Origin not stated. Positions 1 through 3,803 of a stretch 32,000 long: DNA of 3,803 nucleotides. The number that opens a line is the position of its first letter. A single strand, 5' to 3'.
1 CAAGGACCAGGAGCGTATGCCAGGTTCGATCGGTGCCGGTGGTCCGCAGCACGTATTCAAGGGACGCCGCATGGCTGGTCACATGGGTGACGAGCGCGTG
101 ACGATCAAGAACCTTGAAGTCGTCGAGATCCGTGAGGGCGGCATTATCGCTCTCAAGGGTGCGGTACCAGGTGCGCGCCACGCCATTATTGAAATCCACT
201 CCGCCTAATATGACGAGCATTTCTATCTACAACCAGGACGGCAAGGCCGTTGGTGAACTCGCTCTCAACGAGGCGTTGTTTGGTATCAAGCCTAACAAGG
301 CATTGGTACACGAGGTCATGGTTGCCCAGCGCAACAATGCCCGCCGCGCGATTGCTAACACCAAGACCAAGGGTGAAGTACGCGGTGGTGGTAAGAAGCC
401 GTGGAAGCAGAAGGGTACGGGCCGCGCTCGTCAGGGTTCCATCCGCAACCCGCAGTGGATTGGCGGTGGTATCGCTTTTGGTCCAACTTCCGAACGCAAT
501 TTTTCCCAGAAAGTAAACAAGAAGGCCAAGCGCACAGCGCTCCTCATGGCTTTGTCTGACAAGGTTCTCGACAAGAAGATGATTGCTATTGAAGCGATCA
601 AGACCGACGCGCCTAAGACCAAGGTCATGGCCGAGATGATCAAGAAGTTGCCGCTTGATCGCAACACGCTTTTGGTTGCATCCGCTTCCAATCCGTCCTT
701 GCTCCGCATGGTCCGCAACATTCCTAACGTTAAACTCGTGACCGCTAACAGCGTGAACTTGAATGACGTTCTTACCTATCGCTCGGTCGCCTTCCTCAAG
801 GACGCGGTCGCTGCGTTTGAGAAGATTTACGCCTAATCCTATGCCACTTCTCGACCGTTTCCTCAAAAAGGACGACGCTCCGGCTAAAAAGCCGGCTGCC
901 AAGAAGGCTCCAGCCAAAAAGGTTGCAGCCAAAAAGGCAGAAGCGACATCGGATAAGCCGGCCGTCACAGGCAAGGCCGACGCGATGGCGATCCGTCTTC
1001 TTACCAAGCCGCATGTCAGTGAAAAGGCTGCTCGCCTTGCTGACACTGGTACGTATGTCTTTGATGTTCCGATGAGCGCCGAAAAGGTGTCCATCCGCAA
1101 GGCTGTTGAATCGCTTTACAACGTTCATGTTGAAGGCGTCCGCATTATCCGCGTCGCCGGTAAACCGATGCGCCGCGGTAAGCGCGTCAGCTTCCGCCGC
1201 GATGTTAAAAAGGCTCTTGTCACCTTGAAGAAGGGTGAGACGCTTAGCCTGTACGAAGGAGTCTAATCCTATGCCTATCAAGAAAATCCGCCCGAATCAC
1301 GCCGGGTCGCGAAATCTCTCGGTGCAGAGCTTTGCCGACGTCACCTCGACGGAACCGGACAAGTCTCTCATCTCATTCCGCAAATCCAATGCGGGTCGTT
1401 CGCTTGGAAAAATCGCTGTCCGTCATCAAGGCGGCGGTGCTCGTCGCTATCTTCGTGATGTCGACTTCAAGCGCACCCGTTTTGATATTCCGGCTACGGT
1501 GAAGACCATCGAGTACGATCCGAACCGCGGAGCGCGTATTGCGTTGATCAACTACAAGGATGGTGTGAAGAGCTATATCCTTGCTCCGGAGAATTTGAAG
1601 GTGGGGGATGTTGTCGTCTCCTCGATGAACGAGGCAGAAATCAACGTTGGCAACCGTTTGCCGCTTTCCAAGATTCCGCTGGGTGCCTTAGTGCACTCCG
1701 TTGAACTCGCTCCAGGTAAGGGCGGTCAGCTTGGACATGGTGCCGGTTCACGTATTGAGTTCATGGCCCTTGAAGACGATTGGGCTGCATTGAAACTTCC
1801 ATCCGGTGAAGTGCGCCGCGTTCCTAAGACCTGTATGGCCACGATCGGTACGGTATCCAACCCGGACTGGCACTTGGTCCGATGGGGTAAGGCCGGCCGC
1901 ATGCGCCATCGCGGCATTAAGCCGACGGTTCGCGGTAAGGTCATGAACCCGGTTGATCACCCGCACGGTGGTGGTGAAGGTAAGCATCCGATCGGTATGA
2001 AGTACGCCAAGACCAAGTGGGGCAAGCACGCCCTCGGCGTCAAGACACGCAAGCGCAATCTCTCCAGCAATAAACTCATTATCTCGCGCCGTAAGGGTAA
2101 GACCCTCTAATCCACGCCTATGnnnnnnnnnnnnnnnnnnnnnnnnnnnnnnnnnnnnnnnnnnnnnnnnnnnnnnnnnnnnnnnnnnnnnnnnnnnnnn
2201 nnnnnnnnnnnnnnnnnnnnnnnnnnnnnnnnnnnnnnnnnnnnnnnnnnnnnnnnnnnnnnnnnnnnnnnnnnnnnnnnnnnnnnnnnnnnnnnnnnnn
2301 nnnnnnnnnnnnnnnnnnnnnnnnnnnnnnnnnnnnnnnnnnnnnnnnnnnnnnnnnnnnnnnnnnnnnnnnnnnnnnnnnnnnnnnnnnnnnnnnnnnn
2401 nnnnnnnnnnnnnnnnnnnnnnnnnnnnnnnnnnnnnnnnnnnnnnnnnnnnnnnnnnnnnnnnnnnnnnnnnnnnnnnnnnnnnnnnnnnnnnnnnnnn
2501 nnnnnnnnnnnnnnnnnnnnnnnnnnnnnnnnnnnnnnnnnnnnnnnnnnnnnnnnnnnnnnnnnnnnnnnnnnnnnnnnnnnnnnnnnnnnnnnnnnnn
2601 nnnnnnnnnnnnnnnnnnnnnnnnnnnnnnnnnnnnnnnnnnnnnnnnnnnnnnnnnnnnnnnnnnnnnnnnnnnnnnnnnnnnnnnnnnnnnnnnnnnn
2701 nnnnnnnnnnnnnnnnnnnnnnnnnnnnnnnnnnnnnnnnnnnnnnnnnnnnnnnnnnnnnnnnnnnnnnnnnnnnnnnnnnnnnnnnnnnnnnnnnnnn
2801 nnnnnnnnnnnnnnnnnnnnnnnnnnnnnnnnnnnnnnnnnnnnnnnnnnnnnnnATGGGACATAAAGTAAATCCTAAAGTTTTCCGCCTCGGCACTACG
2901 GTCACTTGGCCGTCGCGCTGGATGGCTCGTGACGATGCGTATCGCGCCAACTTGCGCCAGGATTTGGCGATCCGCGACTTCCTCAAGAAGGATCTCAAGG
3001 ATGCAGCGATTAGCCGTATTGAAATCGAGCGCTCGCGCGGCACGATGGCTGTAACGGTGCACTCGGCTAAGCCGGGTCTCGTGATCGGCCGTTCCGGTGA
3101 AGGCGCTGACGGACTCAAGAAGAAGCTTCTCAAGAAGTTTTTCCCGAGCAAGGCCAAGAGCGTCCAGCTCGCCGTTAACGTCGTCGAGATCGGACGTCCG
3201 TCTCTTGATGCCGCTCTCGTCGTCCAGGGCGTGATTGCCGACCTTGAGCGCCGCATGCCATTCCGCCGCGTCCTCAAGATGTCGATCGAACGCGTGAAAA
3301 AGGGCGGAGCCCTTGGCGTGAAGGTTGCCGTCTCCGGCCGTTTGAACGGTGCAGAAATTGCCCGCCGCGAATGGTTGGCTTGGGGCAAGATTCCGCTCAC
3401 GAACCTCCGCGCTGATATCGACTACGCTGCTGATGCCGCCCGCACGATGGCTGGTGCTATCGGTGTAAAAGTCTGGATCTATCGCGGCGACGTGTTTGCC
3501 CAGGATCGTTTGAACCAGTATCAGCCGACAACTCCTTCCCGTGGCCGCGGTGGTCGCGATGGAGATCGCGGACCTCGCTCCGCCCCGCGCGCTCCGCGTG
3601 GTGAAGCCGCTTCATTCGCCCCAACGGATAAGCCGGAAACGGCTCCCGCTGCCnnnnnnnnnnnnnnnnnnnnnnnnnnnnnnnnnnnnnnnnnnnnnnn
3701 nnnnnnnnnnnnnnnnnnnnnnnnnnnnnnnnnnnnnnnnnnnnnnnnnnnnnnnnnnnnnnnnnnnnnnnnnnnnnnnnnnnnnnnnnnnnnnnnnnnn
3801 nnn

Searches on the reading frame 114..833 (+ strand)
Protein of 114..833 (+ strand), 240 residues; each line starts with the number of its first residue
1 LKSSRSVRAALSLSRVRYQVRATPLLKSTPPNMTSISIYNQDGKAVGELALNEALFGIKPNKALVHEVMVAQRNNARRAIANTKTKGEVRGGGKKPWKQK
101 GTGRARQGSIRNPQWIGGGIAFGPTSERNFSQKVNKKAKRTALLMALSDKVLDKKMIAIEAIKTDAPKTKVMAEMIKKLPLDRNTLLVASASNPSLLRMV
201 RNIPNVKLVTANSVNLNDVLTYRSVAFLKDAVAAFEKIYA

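Call 45: search_protein_families(library=pfam, proteins=[window:114-833:+], max_evalue=0.001)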
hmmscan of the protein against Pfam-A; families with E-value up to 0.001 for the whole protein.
window:114-833:+ (240 aa): 1 family
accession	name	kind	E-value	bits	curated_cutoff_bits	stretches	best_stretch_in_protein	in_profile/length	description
PF00573.27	Ribosomal_L4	-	2.6e-62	210.3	25.8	1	50-237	2-189/190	Ribosomal protein L4/L1 family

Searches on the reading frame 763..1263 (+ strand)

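Call 45: search_protein_families(library=pfam, proteins=[window:763-1263:+], max_evalue=0.001)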
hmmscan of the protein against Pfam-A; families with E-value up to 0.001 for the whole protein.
window:763-1263:+ (167 aa): 1 family
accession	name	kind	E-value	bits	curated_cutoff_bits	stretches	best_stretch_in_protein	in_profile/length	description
PF00276.25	Ribosomal_L23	-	4.3e-25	88.4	30.8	1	80-161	3-84/86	Ribosomal protein L23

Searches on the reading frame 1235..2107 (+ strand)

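Call 45: search_protein_families(library=pfam, proteins=[window:1235-2107:+], max_evalue=0.001)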
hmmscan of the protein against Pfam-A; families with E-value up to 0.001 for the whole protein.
window:1235-2107:+ (291 aa): 2 families
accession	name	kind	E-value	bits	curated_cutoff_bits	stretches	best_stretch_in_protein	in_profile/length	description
PF03947.24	Ribosomal_L2_C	-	2e-46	157.6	33.7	1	137-263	1-126/126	Ribosomal Proteins L2, C-terminal domain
PF00181.30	Ribosomal_L2_N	-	2e-30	105.1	23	1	54-129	1-77/77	Ribosomal Proteins L2, RNA binding N-terminal domain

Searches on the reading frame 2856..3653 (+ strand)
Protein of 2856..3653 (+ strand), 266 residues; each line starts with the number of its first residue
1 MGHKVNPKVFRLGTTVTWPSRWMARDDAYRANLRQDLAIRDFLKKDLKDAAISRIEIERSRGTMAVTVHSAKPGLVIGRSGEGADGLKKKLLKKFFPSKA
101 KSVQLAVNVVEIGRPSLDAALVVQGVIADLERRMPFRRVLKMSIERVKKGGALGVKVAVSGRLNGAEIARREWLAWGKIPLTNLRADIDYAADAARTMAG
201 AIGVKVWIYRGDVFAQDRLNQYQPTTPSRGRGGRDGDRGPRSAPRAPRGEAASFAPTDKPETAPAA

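Call 45: search_protein_families(library=pfam, proteins=[window:2856-3653:+], max_evalue=0.001)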
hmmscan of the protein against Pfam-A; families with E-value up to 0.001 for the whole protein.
window:2856-3653:+ (266 aa): 3 families
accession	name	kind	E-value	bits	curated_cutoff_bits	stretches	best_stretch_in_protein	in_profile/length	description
PF00189.25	Ribosomal_S3_C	-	9.1e-30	103.5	34.1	1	129-208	4-83/83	Ribosomal protein S3, C-terminal domain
PF07650.23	KH_2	-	3.8e-12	46.3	22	1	39-115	2-76/78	KH domain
PF13083.13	KH_KhpA-B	-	0.00032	21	32.1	1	39-88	4-55/73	KhpA/KhpB, KH domain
